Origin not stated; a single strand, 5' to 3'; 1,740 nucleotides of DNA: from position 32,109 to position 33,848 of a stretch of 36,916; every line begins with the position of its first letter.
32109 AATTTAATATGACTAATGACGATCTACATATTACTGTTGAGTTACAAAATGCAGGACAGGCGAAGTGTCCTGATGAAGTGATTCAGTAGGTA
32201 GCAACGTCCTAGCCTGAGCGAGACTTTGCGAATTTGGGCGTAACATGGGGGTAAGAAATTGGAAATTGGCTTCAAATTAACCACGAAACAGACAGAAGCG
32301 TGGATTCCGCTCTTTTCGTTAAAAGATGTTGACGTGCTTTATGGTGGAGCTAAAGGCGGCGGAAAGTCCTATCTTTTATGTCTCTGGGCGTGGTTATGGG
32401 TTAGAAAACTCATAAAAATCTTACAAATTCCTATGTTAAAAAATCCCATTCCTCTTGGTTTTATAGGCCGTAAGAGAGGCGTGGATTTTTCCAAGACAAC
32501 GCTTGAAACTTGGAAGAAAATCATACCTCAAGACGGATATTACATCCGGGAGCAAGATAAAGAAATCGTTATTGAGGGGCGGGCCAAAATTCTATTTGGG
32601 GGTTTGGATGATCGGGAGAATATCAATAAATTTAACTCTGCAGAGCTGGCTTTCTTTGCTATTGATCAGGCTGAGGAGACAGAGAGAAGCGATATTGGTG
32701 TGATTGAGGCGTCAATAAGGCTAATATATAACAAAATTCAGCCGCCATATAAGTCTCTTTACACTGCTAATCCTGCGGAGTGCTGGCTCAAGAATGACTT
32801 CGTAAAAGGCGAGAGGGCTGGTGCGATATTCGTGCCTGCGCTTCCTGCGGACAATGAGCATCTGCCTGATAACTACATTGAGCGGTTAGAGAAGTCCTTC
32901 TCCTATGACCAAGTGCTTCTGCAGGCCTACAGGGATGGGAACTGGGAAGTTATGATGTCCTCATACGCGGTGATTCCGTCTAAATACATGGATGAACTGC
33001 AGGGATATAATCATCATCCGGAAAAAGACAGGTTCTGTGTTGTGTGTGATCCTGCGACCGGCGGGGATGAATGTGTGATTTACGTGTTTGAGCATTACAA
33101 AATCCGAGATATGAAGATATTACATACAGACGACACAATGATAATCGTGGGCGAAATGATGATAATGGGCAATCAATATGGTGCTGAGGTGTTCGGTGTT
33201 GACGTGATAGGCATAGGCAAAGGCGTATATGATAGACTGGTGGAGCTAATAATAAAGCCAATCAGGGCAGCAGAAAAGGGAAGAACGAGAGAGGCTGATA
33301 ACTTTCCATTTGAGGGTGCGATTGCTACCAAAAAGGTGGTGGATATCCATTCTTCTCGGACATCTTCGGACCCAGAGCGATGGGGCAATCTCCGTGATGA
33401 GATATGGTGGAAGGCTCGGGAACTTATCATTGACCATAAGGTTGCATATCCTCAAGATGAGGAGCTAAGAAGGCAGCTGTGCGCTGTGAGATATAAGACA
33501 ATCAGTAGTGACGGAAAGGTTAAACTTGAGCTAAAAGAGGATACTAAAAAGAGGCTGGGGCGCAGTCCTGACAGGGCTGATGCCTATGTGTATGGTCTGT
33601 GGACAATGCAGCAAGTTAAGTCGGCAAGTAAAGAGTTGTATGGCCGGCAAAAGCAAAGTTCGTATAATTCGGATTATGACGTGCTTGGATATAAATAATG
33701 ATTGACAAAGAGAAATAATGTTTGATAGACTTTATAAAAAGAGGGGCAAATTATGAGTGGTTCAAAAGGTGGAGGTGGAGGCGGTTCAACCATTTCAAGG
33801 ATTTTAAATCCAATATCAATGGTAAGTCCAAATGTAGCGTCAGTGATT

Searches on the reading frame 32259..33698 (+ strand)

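Call 50: search_protein_families(library=phrogs, proteins=[window:32259-33698:+], max_evalue=0.001)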
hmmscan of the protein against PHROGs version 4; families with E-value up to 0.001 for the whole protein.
window:32259-33698:+ (479 aa): 3 families
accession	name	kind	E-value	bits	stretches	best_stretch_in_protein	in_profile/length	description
phrog_2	-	head and packaging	3.7e-30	106.3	1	5-462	264-601/807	terminase large subunit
phrog_979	-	head and packaging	5.9e-13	49.3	1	26-266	169-443/642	terminase large subunit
phrog_3717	-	head and packaging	1.7e-08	35.3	1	91-232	86-227/277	terminase large subunit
